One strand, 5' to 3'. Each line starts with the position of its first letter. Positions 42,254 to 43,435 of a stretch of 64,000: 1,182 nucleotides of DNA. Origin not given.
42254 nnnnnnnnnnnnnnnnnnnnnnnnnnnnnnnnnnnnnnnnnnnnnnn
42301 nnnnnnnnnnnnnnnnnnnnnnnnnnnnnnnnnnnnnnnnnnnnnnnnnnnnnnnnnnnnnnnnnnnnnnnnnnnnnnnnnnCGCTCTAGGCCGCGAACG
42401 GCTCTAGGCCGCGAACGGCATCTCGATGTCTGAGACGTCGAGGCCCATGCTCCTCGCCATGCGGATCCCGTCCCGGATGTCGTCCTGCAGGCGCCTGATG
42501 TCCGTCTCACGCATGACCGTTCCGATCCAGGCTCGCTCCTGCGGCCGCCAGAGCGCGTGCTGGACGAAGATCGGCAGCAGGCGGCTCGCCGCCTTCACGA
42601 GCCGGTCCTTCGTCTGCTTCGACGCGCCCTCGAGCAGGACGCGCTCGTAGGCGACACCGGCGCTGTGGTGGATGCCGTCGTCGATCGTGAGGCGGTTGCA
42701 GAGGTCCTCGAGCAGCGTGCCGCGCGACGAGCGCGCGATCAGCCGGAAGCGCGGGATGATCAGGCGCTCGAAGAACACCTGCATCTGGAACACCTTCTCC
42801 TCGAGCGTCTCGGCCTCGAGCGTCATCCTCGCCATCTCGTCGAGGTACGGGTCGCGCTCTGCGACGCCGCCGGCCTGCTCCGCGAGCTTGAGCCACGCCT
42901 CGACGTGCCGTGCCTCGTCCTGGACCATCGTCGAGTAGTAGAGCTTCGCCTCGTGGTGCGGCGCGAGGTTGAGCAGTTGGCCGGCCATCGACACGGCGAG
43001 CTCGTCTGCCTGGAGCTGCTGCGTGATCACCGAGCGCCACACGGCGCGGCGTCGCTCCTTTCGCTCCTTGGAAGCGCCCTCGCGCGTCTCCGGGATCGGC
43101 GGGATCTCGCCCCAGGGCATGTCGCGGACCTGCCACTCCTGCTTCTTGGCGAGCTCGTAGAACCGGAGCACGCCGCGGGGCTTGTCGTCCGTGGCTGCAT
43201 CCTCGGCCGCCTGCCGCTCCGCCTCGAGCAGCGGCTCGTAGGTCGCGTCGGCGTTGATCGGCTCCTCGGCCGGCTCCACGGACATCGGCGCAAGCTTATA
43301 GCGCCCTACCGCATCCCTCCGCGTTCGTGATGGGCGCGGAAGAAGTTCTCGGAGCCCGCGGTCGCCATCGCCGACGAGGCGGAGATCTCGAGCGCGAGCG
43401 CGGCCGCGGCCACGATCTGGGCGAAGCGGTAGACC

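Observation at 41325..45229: Orphan class-I-type HMG-CoA reductase in a tight five-gene operon with a ferritin-like di-iron protein, a PaaI thioesterase, an APH-fold kinase and an unknown protein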

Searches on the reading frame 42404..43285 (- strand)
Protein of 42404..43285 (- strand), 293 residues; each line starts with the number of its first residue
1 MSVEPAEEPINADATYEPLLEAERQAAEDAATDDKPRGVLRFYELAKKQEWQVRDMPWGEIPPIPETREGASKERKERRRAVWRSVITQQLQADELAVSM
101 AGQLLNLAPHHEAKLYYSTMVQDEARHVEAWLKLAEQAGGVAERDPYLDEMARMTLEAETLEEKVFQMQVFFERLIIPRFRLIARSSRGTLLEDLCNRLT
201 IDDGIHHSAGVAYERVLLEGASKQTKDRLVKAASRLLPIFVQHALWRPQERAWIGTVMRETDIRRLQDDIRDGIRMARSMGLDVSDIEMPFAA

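Call 4: search_protein_families(library=pfam, proteins=[window:42407-43285:-], max_evalue=0.01)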
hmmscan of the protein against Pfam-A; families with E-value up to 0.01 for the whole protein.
seq(293 aa): 2 families
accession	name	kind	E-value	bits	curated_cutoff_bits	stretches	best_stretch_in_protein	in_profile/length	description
PF06175.17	MiaE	-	0.00037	20.8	27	1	103-161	130-188/199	tRNA-(MS[2]IO[6]A)-hydroxylase (MiaE)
PF05138.18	PaaA_PaaC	-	0.0026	17.5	28.5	1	94-239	28-180/263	Phenylacetic acid catabolic protein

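Call 6: find_encoding_contigs(protein=window:42404-43285:-, flank=10000, max_places=10)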
Protein window:42404-43285:- (293 aa): no gene with exactly this product is on record in the collection.

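Call 20: find_homologous_proteins(query=window:42407-43285:-)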
Query window:42407-43285:- (293 aa): 3619 proteins with E <= 0.001 among 5355 candidates; the best 120 are listed.
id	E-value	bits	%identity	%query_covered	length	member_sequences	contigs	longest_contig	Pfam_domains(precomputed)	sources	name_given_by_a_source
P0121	3.0e-188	642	100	100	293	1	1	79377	-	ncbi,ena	-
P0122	1.7e-178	610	95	100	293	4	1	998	-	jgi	-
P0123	1.4e-173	594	91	100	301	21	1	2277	-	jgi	jgi:1,2-phenylacetyl-CoA epoxidase catalytic subunit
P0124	1.7e-172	590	91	100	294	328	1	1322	-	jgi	jgi:1,2-phenylacetyl-CoA epoxidase catalytic subunit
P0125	2.8e-171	586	90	100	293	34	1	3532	-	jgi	jgi:1,2-phenylacetyl-CoA epoxidase catalytic subunit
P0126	3.2e-171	586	90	100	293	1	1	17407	-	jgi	jgi:1,2-phenylacetyl-CoA epoxidase catalytic subunit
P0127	8.8e-171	585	90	100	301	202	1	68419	-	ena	-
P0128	4.6e-170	582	89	100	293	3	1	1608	-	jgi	jgi:1,2-phenylacetyl-CoA epoxidase catalytic subunit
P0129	2.7e-169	580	90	100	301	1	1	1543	-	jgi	jgi:1,2-phenylacetyl-CoA epoxidase catalytic subunit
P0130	6.9e-168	575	87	100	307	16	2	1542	-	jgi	jgi:1,2-phenylacetyl-CoA epoxidase catalytic subunit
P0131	2.2e-167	574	88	100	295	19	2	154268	-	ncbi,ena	-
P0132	2.7e-167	573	88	100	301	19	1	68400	-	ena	-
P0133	4.4e-167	573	89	99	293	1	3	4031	-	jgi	jgi:1,2-phenylacetyl-CoA epoxidase catalytic subunit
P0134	5.0e-166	569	87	100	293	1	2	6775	-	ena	-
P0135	2.1e-165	567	86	100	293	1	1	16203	-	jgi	jgi:1,2-phenylacetyl-CoA epoxidase catalytic subunit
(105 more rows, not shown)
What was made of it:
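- JGI names the di-iron protein PaaA-like, and there is a weak PaaA_PaaC hit (calls 4, 20).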

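Call 21: search_solved_structures(query=window:42407-43285:-, max_evalue=10)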
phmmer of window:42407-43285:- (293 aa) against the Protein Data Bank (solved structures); distinct sequences matched with E-value up to 10: 4.
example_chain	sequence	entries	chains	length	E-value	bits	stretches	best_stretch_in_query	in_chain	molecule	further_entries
6zmb_B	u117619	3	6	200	0.57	12.9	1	105-144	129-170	tRNA hydroxylase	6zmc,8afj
6zma_B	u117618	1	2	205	0.59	12.8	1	105-144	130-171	tRNA hydroxylase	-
2itb_A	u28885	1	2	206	0.63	12.7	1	105-144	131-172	TRNA-(Ms(2)io(6)a)-hydroxylase, putative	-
2hz8_A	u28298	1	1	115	0.84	12.3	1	73-143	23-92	De novo designed diiron protein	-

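Call 22: find_encoding_contigs(protein=P0121, flank=10000, max_places=3)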
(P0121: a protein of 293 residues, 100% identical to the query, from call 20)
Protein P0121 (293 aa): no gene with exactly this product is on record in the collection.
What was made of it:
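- Tried and rejected: Exact-protein look-ups for the window's di-iron protein failed twice (calls 6, 22).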

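Call 23: list_cluster_members(proteins=[P0121])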
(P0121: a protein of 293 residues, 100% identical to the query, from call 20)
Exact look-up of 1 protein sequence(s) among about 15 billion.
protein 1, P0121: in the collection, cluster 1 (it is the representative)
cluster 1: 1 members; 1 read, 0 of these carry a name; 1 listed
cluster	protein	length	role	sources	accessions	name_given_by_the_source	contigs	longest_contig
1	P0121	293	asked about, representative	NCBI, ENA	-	-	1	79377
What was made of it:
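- Tried and rejected: The source contig could not be retrieved, and the cluster look-up gave no name (call 23).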

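Call 36: search_protein_families(library=ncbifam, proteins=[P0121], max_evalue=0.01)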
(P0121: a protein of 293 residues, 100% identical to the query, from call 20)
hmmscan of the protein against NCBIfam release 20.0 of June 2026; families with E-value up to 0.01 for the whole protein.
P0121 (293 aa): 1 family
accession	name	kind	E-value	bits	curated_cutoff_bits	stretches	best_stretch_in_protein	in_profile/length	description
NF006200.0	PRK08326.1-3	equivalog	0.00025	20.4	194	1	37-144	29-133/321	R2-like ligand-binding oxidase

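Call 40: predict_structure(alignment_id=A2)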
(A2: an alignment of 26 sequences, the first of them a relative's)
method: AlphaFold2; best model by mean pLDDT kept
length: 293 residues; sequences in the alignment: 26
mean_pLDDT: 77.8   pTM: 0.75
mean pLDDT of the five models: 77.8, 77.2, 74.8, 73.1, 70.7
residues with pLDDT >= 90: 42; 70-90: 192; 50-70: 40; < 50: 19
segments of 3 or more residues with pLDDT < 50: 1-16
pLDDT, mean of each block of 10 residues (from residue 1): 42 48 55 61 77 87 83 82 84 93 90 87 93 84 79 88 87 81 87 92 79 80 87 83 70 56 77 77 76 56
secondary structure, 60 per line:
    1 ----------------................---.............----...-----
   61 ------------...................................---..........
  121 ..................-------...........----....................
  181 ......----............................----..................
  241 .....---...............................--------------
elements in order: H17-32 H36-48 H73-107 H111-138 H146-156 H161-186 H191-218 H223-245 H249-279

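Call 42: fold_search(model_id=the predicted structure, library=pdb)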
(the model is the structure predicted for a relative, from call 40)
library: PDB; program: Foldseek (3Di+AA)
matches with E <= 10: 558; with E <= 0.001: 58
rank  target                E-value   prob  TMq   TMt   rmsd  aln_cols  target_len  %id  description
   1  1uzr_C                1.7e-04  1.00  0.64  0.66   5.0       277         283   14  Crystal Structure of the Class Ib Ribonucleotide Reductase R2F-2 subunit from Mycobacterium tuberculosis (released 2004-07-08)
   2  2uw2                  1.8e-04  1.00  0.55  0.59   6.0       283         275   14  Crystal structure of human ribonucleotide reductase subunit R2 (released 2007-04-03)
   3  7mmq_D                2.3e-04  1.00  0.60  0.54   5.2       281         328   14  Crystal Structure of the Class Ie Ribonucleotide Reductase Beta-NrdI complex from Aerococcus urinae in Reduced Hydroqu (released 2022-05-04)
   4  1r2f_B                2.4e-04  1.00  0.62  0.64   5.2       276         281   18  RIBONUCLEOTIDE REDUCTASE R2F PROTEIN FROM SALMONELLA TYPHIMURIUM (released 1999-01-13)
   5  4dr0_B                2.5e-04  1.00  0.59  0.59   5.4       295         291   14  Crystal structure of Bacillus subtilis dimanganese(II) NrdF (released 2012-04-11)
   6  7mmp_C                2.5e-04  1.00  0.58  0.56   5.2       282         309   13  Crystal Structure of the Class Ie Ribonucleotide Reductase (released 2022-05-04)
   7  7mmu_A                2.6e-04  1.00  0.64  0.62   4.2       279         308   13  Crystal Structure of the Class Ie Ribonucleotide Reductase Beta Subunit from Aerococcus urinae with Cu(I) bound (Cu ac (released 2022-05-04)
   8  6gp2_B                3.2e-04  1.00  0.59  0.56   5.3       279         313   14  Ribonucleotide Reductase class Ie R2 from Mesoplasma florum, DOPA-active form (released 2018-08-22)
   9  8j4x_C                3.4e-04  1.00  0.60  0.62   5.4       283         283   14  Structure of Mycobacterium tuberculosis NrdF2:NrdIcomplex (oxidised) determined at 3 angstrom resolution (released 2024-10-09)
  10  6gp3_A                3.4e-04  1.00  0.60  0.56   5.2       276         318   13  Ribonucleotide Reductase class Ie R2 from Mesoplasma florum, inactive form (released 2018-08-22)
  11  2p1i_A                3.4e-04  1.00  0.56  0.63   5.7       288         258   15  Plasmodium yoelii Ribonucleotide Reductase Subunit R2 (PY03671) (released 2007-03-27)
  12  7mmr_B                4.0e-04  1.00  0.61  0.58   4.5       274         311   11  Crystal Structure of the Class Ie Ribonucleotide Reductase Beta-NrdI complex from Aerococcus urinae in Oxidized Form w (released 2022-05-04)
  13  1xsm                  4.0e-04  1.00  0.60  0.61   5.1       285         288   14  PROTEIN R2 OF RIBONUCLEOTIDE REDUCTASE FROM MOUSE (released 1997-01-11)
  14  7mms_A                4.0e-04  1.00  0.59  0.56   4.7       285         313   12  Crystal Structure of the Class Ie Ribonucleotide Reductase Beta-NrdI complex from Aerococcus urinae in Semiquinone For (released 2022-05-04)
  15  6ebo_B                4.2e-04  1.00  0.60  0.58   4.5       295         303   12  Crystal Structure of the Class Ie Ribonucleotide Reductase Beta Subunit from Aerococcus urinae in Unactivated Form (released 2018-09-19)
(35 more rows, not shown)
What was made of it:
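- On Ferritin-like / R2-like di-metal carboxylate proteins: Foldseek matches R2 and R2lox at probability 1.0 and TM about 0.6 (calls 40, 42).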

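Call 45: search_protein_representatives(protein=P0121)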
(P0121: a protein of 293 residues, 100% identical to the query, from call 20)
Query: 293 residues. Proteins with E-value up to 0.001 (for the whole library): 404; up to 1e-10: 166; up to 1e-30: 66. The best 150 are listed.
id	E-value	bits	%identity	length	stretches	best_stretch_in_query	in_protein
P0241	4.8e-119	413.3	69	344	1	26-291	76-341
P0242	3.5e-100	351.4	76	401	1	35-247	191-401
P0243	3.5e-92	325.2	75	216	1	35-233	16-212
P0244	8.6e-89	314.1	73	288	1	28-231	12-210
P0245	2.1e-86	306.3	92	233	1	142-293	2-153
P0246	3.4e-86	305.6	76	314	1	61-249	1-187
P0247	1.1e-83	297.3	53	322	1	30-290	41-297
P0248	2.5e-80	286.3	65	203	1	23-225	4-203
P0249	1.6e-77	277.2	50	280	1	34-288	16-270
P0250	1.4e-73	264.2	72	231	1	30-200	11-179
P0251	2.6e-69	250.2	70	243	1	133-290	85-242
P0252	2.1e-62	227.5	67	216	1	56-223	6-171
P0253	3.1e-60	220.4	71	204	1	37-180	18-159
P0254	1.9e-59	217.8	47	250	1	39-285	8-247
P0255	1.9e-59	217.8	48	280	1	35-265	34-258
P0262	6.0e-55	203.1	39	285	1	37-288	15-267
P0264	1.0e-51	192.5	42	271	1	31-282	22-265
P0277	3.1e-41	158.1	39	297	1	37-289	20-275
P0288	1.6e-37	145.9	37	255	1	39-257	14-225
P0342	5.3e-20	88.5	32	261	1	40-248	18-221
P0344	8.4e-20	87.8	29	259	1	40-274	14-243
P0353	1.8e-17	80.1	30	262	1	40-240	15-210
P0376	3.3e-14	69.4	30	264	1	77-240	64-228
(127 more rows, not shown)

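Call 46: search_protein_families(library=pfam, proteins=[P0247, P0249, P0262, P0264, P0277, P0288, P0342, P0344, P0353, P0376], max_evalue=0.01)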
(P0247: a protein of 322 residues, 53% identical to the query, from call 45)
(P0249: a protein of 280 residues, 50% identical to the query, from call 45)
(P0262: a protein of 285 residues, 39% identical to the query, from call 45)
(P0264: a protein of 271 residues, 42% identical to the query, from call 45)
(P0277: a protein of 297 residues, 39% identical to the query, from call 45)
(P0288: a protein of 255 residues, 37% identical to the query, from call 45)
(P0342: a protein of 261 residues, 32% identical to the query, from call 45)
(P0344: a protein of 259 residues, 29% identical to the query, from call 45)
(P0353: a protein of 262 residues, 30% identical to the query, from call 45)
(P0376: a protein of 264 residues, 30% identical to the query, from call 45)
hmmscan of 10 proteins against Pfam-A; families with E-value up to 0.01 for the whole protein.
P0247 (322 aa): 1 family
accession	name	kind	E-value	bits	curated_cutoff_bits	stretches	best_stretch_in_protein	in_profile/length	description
PF00268.27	Ribonuc_red_sm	-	0.00039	20.3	33.6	1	93-175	53-133/281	Ribonucleotide reductase, small chain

P0249 (280 aa): 0 families

P0262 (285 aa): 0 families

P0264 (271 aa): 1 family
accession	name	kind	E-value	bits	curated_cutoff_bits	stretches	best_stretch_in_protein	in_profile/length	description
PF00268.27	Ribonuc_red_sm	-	0.0017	18.2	33.6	0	76-225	60-235/281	Ribonucleotide reductase, small chain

P0277 (297 aa): 0 families

P0288 (255 aa): 1 family
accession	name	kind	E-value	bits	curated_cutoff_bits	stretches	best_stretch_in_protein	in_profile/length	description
PF00268.27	Ribonuc_red_sm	-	1.5e-05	25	33.6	1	59-254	58-275/281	Ribonucleotide reductase, small chain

P0342 (261 aa): 4 families
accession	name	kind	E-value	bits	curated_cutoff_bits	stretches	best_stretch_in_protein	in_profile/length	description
PF11583.14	AurF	-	1.4e-12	47.9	29.6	1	74-216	91-236/282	P-aminobenzoate N-oxygenase AurF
PF11266.14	Ald_deCOase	-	1.4e-05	25.5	28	1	66-205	21-159/218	Long-chain fatty aldehyde decarbonylase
PF00268.27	Ribonuc_red_sm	-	4.7e-05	23.3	33.6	1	20-205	15-225/281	Ribonucleotide reductase, small chain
PF04305.20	DUF455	-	0.0059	16.6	34.3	1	96-208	105-221/247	Protein of unknown function (DUF455)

P0344 (259 aa): 3 families
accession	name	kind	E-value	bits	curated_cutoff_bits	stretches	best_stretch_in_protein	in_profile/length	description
PF11583.14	AurF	-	1e-07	31.9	29.6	1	82-211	103-235/282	P-aminobenzoate N-oxygenase AurF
PF00268.27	Ribonuc_red_sm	-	1.1e-06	28.7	33.6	1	28-211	28-231/281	Ribonucleotide reductase, small chain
PF11266.14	Ald_deCOase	-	0.0024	18.2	28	1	61-195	20-157/218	Long-chain fatty aldehyde decarbonylase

P0353 (262 aa): 2 families
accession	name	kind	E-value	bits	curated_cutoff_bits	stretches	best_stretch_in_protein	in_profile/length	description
PF11583.14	AurF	-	1.9e-08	34.2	29.6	1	81-214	102-237/282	P-aminobenzoate N-oxygenase AurF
PF00268.27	Ribonuc_red_sm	-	0.00073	19.4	33.6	0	70-121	68-120/281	Ribonucleotide reductase, small chain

P0376 (264 aa): 3 families
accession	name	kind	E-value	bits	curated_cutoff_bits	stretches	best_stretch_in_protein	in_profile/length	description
PF11583.14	AurF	-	1.7e-08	34.4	29.6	1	105-231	107-236/282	P-aminobenzoate N-oxygenase AurF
PF00268.27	Ribonuc_red_sm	-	0.00025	21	33.6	1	83-221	67-222/281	Ribonucleotide reductase, small chain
PF20121.4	DUF6511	-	0.0063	17.3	28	0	33-53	22-42/69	Family of unknown function (DUF6511)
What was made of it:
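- On AurF-like di-iron oxygenase (PF11583): Relatives at 29-32% identity score 32-48 bits against a cut-off of 29.6 (call 46).
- Distant relatives fall in AurF, with sub-threshold hits to aldehyde decarbonylase (call 46). Distant relatives of the di-iron protein hit Ald_deCOase PF11266 just below threshold (25.5 bits against a cut-off of 28; call 46).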

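Call 49: find_homologous_proteins(query=A3, max_evalue=0.00001)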
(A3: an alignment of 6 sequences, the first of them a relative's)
Query A3 (6 sequences) (285 aa, profile of the alignment): 1097 proteins with E <= 0.00001 among 8000 candidates; the best 120 are listed.
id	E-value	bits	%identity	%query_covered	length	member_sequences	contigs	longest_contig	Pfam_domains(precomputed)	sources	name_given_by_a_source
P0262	7.3e-115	401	100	100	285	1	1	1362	-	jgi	jgi:hypothetical protein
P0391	2.8e-106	373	46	90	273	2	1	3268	-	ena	-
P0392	2.8e-106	373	44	90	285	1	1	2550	PF05138.19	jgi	jgi:1,2-phenylacetyl-CoA epoxidase catalytic subunit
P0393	2.8e-106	373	43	91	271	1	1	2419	-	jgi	jgi:hypothetical protein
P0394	5.0e-106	372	44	90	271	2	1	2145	-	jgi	jgi:hypothetical protein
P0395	9.8e-106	371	43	89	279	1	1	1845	-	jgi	jgi:hypothetical protein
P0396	1.6e-105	371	43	91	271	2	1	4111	-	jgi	jgi:hypothetical protein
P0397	2.1e-105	370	43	89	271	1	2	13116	-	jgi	jgi:hypothetical protein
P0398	2.1e-105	370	44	90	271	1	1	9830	-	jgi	jgi:1,2-phenylacetyl-CoA epoxidase catalytic subunit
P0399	2.2e-105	370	44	90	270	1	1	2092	-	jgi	jgi:hypothetical protein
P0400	2.9e-105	370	44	91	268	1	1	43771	-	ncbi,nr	ncbi:MAG TPA: ferritin-like domain-containing protein [Gaiellaceae bacterium]|nr:ferritin-like domai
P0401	4.4e-105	369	43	92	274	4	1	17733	-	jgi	jgi:1,2-phenylacetyl-CoA epoxidase catalytic subunit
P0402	5.5e-105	369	44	89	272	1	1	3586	-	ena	-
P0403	6.6e-105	369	43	89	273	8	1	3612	-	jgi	jgi:hypothetical protein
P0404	6.8e-105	369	43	93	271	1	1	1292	-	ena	-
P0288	1.3e-103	364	31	65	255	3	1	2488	PF00268.28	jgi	-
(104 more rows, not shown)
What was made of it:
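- Tried and rejected: The third protein search, with a profile of distant members, again returned mostly Gaiellaceae (call 49).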

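Call 50: find_encoding_contigs(protein=P0288, flank=10000, max_places=4)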
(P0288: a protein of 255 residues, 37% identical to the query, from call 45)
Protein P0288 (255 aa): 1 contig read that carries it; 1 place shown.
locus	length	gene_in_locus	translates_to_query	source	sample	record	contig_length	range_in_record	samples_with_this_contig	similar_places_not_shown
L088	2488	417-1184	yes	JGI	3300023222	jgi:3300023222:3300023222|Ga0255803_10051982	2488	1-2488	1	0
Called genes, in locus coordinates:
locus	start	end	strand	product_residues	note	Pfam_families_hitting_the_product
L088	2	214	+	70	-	?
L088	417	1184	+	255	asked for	PF00268:Ribonuc_red_sm (faint)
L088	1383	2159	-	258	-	PF13276:HTH_21, PF00665:rve, PF13683:rve_3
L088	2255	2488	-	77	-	?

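Call 51: find_encoding_contigs(protein=P0262, flank=10000, max_places=4)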
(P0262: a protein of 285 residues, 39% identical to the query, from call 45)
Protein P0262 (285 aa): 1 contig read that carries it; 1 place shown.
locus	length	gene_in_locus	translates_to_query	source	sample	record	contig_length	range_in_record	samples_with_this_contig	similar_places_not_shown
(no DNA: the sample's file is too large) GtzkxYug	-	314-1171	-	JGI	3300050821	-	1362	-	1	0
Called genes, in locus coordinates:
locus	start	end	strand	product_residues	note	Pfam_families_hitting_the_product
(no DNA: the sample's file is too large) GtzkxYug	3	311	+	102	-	?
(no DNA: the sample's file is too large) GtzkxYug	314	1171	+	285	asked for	-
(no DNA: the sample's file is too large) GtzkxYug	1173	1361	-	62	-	PF00830:Ribosomal_L28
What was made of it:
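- Tried and rejected: The two distant hits sit on contigs of 1.4-2.5 kb with no informative neighbours (calls 50, 51).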

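Call 79: find_related_loci(query=P0264, collection=metagenome_contigs, flank=8000)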
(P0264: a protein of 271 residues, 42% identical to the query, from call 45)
Query P0264 (271 aa) in metagenome_contigs; peptide patterns used: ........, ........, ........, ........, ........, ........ (x = any residue, [..] = any of these).
126 stretches matched a pattern; 1 encode a relative of the query (tblastn E <= 1e-3); 1 distinct loci.
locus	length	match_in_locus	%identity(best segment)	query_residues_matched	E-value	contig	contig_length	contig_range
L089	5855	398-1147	60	22-271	2e-99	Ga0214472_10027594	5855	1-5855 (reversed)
